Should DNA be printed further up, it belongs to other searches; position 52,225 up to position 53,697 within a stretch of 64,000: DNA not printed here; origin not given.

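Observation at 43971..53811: Tandem or nested integrative elements at tRNA-Arg(TCT): full integrase plus a 5'-truncated duplicate, degenerate att copy, lower-GC cargo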

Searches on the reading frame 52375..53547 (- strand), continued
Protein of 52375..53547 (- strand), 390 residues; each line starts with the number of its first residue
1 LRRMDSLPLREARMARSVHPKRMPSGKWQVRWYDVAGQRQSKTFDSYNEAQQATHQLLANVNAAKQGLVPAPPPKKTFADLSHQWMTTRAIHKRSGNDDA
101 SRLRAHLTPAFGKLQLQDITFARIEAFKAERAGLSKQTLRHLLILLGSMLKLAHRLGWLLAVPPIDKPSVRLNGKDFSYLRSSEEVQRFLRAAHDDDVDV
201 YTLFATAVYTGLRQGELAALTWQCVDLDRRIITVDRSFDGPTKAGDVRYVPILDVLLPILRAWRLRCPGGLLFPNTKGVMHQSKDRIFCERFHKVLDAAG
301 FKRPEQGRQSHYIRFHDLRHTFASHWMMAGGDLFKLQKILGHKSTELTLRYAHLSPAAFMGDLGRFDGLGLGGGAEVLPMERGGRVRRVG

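Call 68: search_protein_families(library=pfam, proteins=[L014:10808-11206:-, L014:9813-10505:-, L010:7983-9569:-, L010:7642-7875:-, L010:7319-7645:-, L010:5898-7322:-, L010:4573-5916:-, L010:3147-4610:-], max_evalue=0.01)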
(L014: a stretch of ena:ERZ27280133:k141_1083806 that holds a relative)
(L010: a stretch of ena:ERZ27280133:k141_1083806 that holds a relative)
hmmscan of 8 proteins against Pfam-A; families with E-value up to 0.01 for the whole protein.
L014:10808-11206:- (132 aa): 2 families
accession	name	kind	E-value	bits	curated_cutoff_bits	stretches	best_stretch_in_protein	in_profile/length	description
PF13560.12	HTH_31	-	9.7e-06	26.2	27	1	32-86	6-59/64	Helix-turn-helix domain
PF01381.28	HTH_3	-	3.3e-05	24.3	23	1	34-87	3-54/55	Helix-turn-helix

L014:9813-10505:- (230 aa): 0 families

L010:7983-9569:- (528 aa): 0 families

L010:7642-7875:- (77 aa): 3 families
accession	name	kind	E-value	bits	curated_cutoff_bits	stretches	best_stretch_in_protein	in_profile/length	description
PF12728.13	HTH_17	-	1.6e-11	44.7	27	1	21-67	5-50/51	Helix-turn-helix domain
PF13518.12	HTH_28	-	0.00028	21.3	25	1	19-40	14-35/52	Helix-turn-helix domain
PF13384.12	HTH_23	-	0.00043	20.4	24.6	0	17-39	17-39/50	Homeodomain-like domain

L010:7319-7645:- (108 aa): 0 families

L010:5898-7322:- (474 aa): 0 families

L010:4573-5916:- (447 aa): 2 families
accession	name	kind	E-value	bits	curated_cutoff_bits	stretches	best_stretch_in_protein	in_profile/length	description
PF13481.12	AAA_25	-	4.9e-31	108.3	27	1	75-245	29-193/195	AAA domain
PF25199.1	nSTAND_NTPase5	-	0.00046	20.5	34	1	77-106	39-68/145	Novel STAND NTPase 5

L010:3147-4610:- (487 aa): 0 families

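Call 77: find_encoding_contigs(protein=P0012, flank=10000, max_places=2)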
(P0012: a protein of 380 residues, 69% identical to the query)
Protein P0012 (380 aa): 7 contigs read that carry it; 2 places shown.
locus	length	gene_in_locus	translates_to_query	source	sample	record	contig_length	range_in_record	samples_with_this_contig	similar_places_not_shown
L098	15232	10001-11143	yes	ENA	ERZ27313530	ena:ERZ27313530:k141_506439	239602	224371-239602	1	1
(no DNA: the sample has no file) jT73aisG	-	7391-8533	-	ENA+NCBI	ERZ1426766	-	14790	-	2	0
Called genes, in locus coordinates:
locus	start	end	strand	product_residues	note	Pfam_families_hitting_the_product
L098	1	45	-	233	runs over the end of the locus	PF14378:PAP2_3 (weak), PF01569:PAP2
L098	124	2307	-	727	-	PF08450:SGL (faint), PF24684:Vgb_lyase (faint)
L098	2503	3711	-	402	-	PF00155:Aminotran_1_2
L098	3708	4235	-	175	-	PF25087:GMPPB_C (faint), PF25084:LbH_EIF2B (weak), PF00132:Hexapep (weak)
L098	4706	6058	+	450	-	PF07478:Dala_Dala_lig_C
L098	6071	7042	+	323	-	PF07478:Dala_Dala_lig_C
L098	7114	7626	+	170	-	PF00583:Acetyltransf_1, PF13673:Acetyltransf_10 (weak), PF13508:Acetyltransf_7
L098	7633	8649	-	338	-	PF10672:Methyltrans_SAM, PF03602:Cons_hypoth95 (weak)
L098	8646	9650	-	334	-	PF04055:Radical_SAM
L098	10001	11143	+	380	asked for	PF00589:Phage_integrase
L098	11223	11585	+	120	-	-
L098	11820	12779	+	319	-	-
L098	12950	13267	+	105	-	-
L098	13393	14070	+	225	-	-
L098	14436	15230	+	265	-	?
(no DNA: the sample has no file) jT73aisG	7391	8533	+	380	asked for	PF00589:Phage_integrase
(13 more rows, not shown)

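Call 78: find_encoding_contigs(protein=P0009, flank=10000, max_places=2)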
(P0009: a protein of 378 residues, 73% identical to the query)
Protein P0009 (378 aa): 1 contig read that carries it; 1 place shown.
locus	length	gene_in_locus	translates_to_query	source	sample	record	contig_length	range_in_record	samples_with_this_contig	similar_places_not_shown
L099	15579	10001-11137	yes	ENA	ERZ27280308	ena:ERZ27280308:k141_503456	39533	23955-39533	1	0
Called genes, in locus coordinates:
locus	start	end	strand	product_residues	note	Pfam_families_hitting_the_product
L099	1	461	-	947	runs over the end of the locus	PF00270:DEAD, PF00271:Helicase_C, PF09369:MZB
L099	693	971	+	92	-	-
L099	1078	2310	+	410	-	PF09243:Rsm22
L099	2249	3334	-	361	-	-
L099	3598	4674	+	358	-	-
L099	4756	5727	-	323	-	PF02628:COX15-CtaA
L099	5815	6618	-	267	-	PF07719:TPR_2 (faint), PF13371:TPR_9 (weak)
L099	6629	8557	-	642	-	PF00069:Pkinase, PF07714:PK_Tyr_Ser-Thr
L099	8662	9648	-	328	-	PF04055:Radical_SAM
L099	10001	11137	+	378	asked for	PF26003:Integrase_N_phage (faint), PF00589:Phage_integrase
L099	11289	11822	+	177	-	-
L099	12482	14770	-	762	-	PF13374:TPR_10, PF13424:TPR_12, PF24885:TPR_NPHP3, PF13374:TPR_10, PF13424:TPR_12, PF24885:TPR_NPHP3, PF13374:TPR_10, PF13424:TPR_12, +8 more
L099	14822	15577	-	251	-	?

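Call 103: search_dna_similar(query=window:52375-53508:-, collection=phages, mode=protein, max_rows=8)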
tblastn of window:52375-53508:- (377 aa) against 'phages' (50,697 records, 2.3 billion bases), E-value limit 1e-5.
Records with a match: 1449; places in all: 1454; records where one place covers at least 80% of the query: 669.
Best place of each record, by identity: 60-80% 68; <60% 1381.
By first word of the organism name: Streptococcus 280; Escherichia 132; Klebsiella 83; Bacteriophage 82; Pseudomonas 80; Mycobacterium 63; Burkholderia 54; Lactobacillus 48; Yersinia 45; Helicobacter 44; and 82 more.
By host as written in the record: - 172; Klebsiella pneumoniae 59; Mycobacterium smegmatis mc2 155 41; Escherichia coli 35; Helicobacter pylori 30; Paenibacillus larvae 26; Yersinia pestis EV76-CN 25; Ralstonia solanacearum 21; and 633 more.
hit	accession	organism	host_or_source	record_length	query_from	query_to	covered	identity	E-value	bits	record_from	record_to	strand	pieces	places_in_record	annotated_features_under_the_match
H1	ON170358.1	Ralstonia phage YO383_1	Ralstonia solanacearum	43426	13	341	87%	30.3%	3e-20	99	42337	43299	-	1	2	record has no annotation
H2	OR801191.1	Pseudomonas phage PfAC03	Pseudomonas aeruginosa 03-0062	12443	1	342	91%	28.9%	2e-15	84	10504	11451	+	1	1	tyrosine-type recombinase/integrase | replication initiation protein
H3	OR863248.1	Pseudomonas phage PfAC19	Pseudomonas aeruginosa 19-0943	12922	1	342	91%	28.9%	2e-15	84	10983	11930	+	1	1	tyrosine-type recombinase/integrase | replication initiation protein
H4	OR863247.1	Pseudomonas phage PfAC16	Pseudomonas aeruginosa 16-4264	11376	9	342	89%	29.4%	1e-15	85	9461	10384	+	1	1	tyrosine-type recombinase/integrase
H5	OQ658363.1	Pseudomonas phage sp.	Pseudomonas aeruginosa PACL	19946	9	342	87%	30.0%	2e-12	97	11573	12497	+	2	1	integrase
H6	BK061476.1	Pseudomonas phage vB_PaeS-D14B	Pseudomonas aeruginosa strain 1-13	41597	1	343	91%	28.6%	2e-16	87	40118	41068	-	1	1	Phage integrase | replication initiation protein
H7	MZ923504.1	Microcystis phage MinS1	Microcystis aeruginosa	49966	8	341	89%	29.4%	9e-18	91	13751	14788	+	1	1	site-specific integrase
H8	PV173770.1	Pseudomonas phage P7869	Pseudomonas aeruginosa 7869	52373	8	347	90%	28.8%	2e-17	90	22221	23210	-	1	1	integrase | helix-turn-helix domain protein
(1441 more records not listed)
